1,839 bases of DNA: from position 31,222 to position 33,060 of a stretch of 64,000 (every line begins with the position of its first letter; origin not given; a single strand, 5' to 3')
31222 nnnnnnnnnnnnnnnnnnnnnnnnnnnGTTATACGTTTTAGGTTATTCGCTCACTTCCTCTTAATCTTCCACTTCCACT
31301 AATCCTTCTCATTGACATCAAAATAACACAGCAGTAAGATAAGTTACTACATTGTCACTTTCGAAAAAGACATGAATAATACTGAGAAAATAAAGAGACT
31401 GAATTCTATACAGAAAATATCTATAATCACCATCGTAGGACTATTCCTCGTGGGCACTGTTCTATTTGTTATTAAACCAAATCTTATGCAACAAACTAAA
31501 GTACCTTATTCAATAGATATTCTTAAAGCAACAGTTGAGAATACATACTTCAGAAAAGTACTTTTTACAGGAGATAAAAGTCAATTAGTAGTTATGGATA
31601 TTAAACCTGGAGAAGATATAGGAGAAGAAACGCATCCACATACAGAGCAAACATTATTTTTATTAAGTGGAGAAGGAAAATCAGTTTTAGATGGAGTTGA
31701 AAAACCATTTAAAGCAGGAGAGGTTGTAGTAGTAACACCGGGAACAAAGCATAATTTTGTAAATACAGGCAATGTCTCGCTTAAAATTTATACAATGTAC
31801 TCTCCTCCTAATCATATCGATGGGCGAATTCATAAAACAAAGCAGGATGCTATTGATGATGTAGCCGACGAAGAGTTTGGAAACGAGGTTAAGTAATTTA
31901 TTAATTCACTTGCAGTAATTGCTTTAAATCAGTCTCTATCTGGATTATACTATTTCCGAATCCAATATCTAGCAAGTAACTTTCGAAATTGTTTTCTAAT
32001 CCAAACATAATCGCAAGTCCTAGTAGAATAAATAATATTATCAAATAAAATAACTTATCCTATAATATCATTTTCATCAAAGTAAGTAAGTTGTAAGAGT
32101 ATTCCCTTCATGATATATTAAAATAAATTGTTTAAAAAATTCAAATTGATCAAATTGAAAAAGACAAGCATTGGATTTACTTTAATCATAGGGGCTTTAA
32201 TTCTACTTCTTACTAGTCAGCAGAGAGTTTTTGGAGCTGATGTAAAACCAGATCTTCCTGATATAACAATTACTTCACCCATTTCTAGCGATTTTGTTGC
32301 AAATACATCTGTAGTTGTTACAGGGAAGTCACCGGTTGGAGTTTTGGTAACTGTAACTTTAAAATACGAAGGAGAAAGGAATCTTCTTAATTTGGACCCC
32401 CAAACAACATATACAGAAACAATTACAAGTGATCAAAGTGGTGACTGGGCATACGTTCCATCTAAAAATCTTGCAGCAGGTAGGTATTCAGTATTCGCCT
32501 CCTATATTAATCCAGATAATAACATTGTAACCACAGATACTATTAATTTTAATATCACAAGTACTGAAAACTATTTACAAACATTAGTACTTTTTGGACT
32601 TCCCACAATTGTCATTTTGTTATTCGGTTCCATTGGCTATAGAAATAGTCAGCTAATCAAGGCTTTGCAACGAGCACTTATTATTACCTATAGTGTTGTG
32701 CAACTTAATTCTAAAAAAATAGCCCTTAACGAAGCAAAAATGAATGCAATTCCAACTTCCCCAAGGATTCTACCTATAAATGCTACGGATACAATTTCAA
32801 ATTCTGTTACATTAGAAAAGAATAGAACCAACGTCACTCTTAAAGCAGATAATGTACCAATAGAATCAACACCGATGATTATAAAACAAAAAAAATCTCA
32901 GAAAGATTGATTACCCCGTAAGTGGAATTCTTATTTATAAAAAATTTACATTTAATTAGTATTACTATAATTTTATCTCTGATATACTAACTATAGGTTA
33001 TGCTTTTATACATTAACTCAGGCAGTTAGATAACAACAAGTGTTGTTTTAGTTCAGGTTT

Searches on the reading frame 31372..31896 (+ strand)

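Call 19: search_protein_families(library=pfam, proteins=[window:31372-31896:+], max_evalue=0.01)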
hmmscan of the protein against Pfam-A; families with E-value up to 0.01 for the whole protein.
window:31372-31896:+ (174 aa): 4 families
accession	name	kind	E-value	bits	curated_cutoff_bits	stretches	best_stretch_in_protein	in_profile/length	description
PF07883.17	Cupin_2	-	1.2e-16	60.6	27.2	1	74-142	2-69/70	Cupin domain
PF01050.24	MannoseP_isomer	-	0.00066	20.3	23.6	1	64-141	22-99/116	Mannose-6-phosphate isomerase C-terminal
PF00190.28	Cupin_1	-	0.0012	18.9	22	1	75-148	38-118/151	Cupin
PF02311.25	AraC_binding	-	0.0084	16.3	21.1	0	79-149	12-81/135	AraC-like ligand binding domain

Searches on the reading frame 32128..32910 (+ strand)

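Call 19: search_protein_families(library=pfam, proteins=[window:32128-32910:+], max_evalue=0.01)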
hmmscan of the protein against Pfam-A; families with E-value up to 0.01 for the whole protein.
window:32128-32910:+ (260 aa): 1 family
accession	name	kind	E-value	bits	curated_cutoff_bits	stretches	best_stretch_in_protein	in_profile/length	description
PF19077.6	Big_13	-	0.0021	19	27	1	93-143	50-100/102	Bacterial Ig-like domain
